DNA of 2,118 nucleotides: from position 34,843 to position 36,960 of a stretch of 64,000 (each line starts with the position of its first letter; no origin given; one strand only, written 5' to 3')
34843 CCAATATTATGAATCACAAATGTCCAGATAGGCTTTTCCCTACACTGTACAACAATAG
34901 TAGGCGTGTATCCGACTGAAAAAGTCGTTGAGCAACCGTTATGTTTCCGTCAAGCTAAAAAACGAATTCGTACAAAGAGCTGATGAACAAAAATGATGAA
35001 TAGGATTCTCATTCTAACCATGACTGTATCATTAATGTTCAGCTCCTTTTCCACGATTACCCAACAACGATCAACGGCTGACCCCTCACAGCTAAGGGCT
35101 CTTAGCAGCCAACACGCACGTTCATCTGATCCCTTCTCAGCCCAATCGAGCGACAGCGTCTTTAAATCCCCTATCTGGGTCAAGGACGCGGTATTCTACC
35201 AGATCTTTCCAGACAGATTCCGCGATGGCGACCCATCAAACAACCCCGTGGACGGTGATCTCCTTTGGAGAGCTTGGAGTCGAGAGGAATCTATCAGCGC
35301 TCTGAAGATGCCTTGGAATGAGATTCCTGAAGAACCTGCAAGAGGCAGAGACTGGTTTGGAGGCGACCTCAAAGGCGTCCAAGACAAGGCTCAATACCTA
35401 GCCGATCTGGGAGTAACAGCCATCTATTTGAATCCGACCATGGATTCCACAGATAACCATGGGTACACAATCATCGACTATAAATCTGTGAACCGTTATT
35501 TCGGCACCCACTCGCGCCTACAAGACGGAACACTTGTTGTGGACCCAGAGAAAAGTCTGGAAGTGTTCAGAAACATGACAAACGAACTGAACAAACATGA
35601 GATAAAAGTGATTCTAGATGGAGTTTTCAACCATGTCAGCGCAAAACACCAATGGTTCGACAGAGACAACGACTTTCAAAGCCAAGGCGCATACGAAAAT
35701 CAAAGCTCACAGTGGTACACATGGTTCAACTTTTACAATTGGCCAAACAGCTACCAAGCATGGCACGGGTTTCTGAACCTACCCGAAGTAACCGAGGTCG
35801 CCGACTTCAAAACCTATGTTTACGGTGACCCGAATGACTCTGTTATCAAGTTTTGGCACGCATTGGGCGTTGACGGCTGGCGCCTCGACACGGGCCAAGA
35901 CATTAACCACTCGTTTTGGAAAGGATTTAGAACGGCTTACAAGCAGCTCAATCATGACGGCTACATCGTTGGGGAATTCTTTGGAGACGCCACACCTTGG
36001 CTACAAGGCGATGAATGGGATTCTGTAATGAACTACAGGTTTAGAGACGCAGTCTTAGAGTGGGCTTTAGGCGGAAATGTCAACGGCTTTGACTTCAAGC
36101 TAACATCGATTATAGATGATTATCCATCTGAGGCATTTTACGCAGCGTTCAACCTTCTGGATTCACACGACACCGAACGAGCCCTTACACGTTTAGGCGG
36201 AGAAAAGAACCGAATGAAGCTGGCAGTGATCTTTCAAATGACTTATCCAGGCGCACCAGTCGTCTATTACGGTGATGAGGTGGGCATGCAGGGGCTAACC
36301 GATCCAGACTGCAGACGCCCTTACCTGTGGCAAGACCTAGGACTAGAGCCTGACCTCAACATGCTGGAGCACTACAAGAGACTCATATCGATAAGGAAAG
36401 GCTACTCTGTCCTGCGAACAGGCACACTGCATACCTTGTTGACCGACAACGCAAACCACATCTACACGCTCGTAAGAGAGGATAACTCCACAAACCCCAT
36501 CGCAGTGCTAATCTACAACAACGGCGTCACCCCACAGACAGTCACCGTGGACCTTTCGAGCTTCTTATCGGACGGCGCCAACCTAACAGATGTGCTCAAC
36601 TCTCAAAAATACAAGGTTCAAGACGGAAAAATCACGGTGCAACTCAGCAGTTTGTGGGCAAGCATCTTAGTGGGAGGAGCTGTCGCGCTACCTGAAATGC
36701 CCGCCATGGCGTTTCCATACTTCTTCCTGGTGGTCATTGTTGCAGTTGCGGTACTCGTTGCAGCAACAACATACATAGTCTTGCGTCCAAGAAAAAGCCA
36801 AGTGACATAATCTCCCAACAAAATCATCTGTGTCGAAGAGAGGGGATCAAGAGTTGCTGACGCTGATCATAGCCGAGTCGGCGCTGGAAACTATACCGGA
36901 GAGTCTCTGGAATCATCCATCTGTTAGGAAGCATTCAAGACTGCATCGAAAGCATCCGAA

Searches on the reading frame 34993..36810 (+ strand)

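Call 54: search_protein_families(library=pfam, proteins=[window:34993-36810:+], max_evalue=0.01)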
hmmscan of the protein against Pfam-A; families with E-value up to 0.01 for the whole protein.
window:34993-36810:+ (605 aa): 1 family
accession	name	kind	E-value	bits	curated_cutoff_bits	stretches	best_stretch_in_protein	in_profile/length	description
PF00128.31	Alpha-amylase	-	6.9e-56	190.8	22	1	70-435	1-359/446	Alpha amylase, catalytic domain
